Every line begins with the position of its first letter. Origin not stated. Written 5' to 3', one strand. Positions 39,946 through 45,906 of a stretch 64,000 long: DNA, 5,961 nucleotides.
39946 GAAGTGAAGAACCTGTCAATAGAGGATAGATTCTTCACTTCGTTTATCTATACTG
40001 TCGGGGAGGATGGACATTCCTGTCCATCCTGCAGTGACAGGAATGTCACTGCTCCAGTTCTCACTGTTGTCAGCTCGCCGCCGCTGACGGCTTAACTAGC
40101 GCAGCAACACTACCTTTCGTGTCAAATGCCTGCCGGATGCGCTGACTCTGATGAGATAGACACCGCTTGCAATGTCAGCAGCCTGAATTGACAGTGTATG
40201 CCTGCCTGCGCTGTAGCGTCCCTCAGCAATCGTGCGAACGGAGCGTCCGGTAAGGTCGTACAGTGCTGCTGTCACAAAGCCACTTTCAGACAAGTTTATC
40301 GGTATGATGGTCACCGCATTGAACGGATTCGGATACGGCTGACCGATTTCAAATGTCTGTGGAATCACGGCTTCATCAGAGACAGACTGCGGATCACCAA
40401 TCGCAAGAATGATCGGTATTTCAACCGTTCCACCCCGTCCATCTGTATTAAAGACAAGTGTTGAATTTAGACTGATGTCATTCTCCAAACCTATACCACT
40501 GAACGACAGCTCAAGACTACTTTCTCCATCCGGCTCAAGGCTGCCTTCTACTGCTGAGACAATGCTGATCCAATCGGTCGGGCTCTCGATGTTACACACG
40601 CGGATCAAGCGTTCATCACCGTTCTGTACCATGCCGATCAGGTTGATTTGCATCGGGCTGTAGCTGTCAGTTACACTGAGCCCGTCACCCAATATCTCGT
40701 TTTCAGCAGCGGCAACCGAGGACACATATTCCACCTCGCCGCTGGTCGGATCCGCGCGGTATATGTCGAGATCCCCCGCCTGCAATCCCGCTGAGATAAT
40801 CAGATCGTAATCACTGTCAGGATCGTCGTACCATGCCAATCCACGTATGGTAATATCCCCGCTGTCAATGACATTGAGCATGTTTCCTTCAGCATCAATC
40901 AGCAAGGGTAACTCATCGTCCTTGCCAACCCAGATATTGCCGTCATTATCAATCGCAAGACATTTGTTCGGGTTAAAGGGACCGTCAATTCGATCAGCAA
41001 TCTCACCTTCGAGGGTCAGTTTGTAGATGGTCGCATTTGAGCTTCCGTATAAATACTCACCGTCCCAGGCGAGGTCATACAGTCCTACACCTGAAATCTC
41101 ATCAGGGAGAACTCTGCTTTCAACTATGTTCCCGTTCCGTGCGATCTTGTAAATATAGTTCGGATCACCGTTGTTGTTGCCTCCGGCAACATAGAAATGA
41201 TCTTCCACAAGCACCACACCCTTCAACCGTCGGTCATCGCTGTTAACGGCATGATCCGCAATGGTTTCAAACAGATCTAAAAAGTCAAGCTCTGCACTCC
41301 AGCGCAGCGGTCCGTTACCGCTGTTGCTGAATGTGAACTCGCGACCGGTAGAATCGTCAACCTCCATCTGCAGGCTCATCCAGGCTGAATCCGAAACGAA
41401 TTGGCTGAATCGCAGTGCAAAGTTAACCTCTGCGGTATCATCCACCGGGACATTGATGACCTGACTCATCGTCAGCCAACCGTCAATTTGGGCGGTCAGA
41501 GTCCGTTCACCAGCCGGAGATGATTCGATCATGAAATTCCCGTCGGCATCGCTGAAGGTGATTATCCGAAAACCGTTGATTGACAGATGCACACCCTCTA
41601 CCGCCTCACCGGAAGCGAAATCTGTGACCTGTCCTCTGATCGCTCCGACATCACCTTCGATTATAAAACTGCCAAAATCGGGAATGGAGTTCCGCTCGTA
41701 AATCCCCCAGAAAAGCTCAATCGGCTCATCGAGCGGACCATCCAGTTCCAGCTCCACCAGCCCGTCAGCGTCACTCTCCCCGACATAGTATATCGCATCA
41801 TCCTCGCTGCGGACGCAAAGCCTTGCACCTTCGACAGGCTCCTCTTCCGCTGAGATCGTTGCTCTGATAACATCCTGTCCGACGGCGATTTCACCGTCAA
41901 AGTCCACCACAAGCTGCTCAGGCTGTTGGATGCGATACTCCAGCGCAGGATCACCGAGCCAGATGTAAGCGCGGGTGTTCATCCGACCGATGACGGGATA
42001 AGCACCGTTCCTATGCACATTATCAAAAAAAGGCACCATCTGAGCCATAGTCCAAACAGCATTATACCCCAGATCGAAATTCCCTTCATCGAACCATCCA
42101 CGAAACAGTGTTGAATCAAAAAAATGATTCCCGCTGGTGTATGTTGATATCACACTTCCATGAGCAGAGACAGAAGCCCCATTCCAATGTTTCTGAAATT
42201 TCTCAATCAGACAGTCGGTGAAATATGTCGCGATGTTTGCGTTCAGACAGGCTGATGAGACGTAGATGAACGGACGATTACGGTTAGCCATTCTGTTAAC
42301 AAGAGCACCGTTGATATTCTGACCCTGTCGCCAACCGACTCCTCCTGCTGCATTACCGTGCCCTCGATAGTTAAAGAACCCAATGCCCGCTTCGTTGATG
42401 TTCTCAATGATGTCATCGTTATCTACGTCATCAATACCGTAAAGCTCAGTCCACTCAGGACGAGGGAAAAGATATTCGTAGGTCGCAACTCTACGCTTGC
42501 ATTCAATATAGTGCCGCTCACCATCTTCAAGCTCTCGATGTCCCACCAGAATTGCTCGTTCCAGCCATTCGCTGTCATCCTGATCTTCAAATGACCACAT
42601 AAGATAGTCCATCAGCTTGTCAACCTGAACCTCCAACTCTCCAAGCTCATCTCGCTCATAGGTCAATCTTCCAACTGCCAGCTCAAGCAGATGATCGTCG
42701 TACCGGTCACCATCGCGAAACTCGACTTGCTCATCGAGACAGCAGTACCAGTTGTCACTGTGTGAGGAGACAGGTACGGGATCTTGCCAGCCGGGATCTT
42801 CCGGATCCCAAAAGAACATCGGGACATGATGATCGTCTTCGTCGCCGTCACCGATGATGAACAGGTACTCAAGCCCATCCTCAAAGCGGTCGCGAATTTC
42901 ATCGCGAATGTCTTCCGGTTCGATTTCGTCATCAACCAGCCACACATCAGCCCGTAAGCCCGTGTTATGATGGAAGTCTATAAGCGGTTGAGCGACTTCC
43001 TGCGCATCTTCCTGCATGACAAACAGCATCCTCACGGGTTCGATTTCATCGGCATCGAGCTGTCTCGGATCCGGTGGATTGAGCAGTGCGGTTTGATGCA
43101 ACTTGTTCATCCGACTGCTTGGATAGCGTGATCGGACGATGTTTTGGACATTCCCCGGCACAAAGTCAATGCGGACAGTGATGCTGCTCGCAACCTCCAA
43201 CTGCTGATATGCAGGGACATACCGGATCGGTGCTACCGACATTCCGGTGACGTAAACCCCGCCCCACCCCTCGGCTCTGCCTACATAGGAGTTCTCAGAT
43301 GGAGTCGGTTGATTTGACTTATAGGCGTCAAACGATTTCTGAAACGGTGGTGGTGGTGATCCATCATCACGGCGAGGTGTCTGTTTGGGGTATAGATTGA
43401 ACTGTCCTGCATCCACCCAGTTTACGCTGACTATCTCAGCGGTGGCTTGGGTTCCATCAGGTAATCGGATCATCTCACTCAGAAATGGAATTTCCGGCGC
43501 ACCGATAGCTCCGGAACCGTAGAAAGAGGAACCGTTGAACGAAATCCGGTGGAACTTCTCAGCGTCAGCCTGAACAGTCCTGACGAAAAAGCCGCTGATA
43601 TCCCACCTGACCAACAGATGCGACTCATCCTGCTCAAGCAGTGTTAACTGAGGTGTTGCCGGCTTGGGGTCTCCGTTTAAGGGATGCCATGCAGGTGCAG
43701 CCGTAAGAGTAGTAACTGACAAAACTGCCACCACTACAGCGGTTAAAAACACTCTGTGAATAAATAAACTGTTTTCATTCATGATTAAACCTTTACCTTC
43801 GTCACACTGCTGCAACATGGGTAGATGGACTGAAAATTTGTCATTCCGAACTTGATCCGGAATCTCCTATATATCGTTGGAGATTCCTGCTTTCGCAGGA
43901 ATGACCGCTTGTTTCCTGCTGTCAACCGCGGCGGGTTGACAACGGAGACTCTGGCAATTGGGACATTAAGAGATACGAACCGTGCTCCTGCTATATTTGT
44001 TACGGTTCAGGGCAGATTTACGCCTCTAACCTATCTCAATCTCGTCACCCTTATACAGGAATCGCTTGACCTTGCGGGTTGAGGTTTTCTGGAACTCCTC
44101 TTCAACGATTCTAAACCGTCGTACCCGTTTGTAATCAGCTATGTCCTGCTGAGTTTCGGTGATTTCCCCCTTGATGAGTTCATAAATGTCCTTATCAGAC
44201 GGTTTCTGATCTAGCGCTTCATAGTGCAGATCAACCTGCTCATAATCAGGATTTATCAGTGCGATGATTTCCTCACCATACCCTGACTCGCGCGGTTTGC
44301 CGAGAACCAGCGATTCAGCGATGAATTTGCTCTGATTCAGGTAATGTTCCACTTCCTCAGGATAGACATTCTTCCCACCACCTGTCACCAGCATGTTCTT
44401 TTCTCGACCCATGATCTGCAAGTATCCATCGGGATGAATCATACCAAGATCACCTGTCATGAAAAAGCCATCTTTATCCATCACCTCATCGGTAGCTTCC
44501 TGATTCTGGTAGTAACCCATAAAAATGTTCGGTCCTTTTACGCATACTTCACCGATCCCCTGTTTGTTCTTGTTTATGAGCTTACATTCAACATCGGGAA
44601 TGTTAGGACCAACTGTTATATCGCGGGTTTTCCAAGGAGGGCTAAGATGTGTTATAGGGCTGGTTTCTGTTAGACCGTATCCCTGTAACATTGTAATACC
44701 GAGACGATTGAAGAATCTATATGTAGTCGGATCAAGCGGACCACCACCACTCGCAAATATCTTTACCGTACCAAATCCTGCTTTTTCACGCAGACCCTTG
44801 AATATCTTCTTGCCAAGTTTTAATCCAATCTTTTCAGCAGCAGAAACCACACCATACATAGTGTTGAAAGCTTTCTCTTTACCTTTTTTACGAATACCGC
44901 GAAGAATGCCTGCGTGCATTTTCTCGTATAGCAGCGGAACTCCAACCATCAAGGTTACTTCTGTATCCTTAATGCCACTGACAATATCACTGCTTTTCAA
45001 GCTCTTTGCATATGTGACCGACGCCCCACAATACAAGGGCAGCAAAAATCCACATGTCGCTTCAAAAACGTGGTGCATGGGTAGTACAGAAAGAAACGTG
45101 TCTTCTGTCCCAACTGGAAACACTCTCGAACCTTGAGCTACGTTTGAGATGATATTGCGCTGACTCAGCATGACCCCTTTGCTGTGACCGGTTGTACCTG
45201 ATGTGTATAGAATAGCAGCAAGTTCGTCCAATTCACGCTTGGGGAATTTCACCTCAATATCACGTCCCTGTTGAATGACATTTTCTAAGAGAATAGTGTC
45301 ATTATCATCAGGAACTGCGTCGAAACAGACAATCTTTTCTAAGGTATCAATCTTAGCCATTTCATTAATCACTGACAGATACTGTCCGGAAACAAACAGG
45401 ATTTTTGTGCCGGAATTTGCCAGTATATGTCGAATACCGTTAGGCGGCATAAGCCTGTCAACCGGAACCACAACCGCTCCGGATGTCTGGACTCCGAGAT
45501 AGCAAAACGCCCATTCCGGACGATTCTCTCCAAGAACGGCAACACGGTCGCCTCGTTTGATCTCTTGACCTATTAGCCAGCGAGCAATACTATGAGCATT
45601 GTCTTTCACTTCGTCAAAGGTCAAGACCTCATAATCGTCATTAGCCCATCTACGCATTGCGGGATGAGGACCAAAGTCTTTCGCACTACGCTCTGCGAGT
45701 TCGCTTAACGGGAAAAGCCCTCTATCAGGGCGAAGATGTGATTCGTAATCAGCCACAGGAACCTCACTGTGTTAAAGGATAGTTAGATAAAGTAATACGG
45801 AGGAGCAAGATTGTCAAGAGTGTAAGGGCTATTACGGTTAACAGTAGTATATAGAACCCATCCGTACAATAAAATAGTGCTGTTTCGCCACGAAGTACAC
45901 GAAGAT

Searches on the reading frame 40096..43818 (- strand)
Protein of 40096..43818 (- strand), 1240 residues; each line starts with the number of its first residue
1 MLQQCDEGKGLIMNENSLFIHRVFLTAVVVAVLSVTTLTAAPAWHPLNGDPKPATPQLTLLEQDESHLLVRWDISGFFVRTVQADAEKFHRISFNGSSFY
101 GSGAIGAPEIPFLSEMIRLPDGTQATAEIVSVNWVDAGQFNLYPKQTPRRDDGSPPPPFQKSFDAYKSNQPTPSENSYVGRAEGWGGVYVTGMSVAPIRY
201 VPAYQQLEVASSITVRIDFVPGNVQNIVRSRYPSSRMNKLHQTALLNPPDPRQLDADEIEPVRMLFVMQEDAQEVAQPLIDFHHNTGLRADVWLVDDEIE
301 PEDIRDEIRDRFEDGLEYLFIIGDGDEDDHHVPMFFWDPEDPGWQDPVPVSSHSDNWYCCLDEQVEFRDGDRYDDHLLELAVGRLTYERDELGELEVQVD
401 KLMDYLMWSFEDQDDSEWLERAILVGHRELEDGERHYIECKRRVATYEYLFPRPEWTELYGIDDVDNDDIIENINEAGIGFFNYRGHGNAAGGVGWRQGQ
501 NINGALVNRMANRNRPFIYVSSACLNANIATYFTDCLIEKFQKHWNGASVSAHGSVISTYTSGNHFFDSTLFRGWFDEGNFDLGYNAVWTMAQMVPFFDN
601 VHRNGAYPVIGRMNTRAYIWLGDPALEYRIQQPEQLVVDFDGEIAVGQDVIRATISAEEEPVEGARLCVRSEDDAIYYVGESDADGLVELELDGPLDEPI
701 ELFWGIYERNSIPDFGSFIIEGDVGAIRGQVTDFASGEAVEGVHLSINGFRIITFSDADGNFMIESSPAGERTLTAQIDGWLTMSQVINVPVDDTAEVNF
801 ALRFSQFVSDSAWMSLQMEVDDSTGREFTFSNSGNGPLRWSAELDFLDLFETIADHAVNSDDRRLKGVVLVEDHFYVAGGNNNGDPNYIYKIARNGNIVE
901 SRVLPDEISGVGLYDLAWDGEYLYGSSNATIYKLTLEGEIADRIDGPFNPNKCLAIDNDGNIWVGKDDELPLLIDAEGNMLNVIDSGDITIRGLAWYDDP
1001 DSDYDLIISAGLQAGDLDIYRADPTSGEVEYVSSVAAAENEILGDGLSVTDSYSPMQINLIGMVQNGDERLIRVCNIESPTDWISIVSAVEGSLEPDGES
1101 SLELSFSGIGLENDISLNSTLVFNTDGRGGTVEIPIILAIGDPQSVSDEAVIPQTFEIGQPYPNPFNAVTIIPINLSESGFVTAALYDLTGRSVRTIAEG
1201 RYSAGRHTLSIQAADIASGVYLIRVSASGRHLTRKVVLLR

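Call 59: search_protein_families(library=pfam, proteins=[window:40096-43818:-], max_evalue=0.000001)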
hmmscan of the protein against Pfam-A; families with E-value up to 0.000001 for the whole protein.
window:40096-43818:- (1240 aa): 5 families
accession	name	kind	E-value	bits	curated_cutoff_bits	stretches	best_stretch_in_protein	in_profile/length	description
PF01364.23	Peptidase_C25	-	4.9e-37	128.5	23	1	264-627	1-373/374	Peptidase family C25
PF13620.12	CarboxypepD_reg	-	5.5e-15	55.9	32.3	1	727-803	2-82/82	Carboxypeptidase regulatory-like domain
PF08126.16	Propeptide_C25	-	1.4e-14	54.2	22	1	55-220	8-173/205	Propeptide_C25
PF13715.12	CarbopepD_reg_2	-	1e-10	41.9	32.2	1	727-804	1-78/88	CarboxypepD_reg-like domain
PF18962.6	Por_Secre_tail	-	9.1e-08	32.7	27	1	1162-1237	2-74/75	Secretion system C-terminal sorting domain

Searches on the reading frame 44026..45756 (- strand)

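Call 59: search_protein_families(library=pfam, proteins=[window:44026-45756:-], max_evalue=0.000001)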
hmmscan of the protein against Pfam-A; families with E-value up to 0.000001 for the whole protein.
window:44026-45756:- (576 aa): 1 family
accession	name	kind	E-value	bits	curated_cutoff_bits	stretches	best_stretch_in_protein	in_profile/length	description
PF00501.34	AMP-binding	-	3.8e-81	273.3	29.9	1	22-416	2-384/384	AMP-binding enzyme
